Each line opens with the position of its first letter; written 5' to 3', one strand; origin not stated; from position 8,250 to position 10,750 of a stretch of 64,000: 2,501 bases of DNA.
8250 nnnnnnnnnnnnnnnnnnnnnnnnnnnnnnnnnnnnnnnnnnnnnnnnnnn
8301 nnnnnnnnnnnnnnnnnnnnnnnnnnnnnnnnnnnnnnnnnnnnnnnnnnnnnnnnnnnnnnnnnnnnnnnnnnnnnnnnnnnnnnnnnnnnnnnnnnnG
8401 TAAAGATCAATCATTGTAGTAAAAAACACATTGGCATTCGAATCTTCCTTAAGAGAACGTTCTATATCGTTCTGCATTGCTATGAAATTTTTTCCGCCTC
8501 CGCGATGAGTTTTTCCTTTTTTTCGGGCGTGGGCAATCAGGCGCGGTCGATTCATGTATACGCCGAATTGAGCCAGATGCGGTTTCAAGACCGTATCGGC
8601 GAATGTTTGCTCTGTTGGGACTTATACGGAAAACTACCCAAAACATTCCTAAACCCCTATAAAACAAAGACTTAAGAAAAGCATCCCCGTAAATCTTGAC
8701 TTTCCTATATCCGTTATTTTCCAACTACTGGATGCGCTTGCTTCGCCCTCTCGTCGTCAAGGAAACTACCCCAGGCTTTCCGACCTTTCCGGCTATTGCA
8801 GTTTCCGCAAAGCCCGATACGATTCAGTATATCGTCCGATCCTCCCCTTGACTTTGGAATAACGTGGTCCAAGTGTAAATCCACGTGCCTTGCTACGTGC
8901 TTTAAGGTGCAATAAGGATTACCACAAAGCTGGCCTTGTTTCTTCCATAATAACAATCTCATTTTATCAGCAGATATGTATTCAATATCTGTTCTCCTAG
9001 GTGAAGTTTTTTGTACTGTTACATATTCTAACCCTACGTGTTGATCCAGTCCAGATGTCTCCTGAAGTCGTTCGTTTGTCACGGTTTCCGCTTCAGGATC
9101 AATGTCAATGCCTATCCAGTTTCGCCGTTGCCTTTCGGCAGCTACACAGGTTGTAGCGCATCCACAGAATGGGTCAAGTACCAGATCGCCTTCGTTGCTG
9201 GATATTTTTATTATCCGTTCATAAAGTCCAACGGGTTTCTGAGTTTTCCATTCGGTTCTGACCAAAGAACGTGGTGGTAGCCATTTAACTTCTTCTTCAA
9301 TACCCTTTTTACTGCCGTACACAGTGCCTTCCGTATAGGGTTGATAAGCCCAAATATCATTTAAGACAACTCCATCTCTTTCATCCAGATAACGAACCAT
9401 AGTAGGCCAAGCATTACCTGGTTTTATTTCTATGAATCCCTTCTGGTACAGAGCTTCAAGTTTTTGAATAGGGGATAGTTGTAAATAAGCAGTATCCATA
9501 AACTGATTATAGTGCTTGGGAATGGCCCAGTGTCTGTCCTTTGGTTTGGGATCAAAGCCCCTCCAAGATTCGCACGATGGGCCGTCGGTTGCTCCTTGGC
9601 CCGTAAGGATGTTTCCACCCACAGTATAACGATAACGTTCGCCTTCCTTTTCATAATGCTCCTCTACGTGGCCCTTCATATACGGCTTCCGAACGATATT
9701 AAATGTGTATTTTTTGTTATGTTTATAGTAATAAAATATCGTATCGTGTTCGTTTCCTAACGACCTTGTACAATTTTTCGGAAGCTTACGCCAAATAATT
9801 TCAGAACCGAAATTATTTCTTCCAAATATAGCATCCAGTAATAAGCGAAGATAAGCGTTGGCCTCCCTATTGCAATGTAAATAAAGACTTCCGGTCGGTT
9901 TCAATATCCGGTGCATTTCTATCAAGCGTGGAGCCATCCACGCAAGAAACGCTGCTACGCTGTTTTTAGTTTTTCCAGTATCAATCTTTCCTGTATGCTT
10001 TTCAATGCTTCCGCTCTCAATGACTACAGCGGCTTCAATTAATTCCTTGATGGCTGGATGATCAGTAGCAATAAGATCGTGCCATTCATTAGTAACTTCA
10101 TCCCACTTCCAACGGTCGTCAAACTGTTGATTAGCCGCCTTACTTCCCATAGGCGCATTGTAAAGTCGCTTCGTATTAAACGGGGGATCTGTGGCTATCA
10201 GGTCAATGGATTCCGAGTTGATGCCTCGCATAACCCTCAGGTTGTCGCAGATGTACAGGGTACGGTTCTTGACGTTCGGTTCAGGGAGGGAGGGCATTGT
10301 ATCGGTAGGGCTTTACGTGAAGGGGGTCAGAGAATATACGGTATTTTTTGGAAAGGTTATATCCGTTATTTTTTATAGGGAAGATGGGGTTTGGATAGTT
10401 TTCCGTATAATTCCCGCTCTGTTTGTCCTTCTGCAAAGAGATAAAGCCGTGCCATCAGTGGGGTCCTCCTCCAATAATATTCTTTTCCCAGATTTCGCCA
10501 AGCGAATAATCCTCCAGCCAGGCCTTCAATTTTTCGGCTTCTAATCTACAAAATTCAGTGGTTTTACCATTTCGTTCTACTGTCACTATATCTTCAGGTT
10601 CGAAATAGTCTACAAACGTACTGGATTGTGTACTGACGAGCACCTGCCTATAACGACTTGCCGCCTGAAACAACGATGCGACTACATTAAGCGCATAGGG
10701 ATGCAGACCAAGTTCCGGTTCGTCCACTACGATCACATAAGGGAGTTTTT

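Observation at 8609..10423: A transposase-less, TIR-bounded cassette with an exact 8-bp target duplication splits the DUF4276 gene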

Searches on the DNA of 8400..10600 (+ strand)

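Call 8: search_dna_similar(query=window:8617-10415:+, collection=plasmids, mode=distant)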
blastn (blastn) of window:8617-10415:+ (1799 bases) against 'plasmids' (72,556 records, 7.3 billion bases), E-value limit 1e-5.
No match.

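Call 87: search_rna_families(source=window, start=8400, end=10600, threshold=evalue, max_evalue=1)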
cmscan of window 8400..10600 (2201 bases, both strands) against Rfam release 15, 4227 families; matches with E-value up to 1: 0.
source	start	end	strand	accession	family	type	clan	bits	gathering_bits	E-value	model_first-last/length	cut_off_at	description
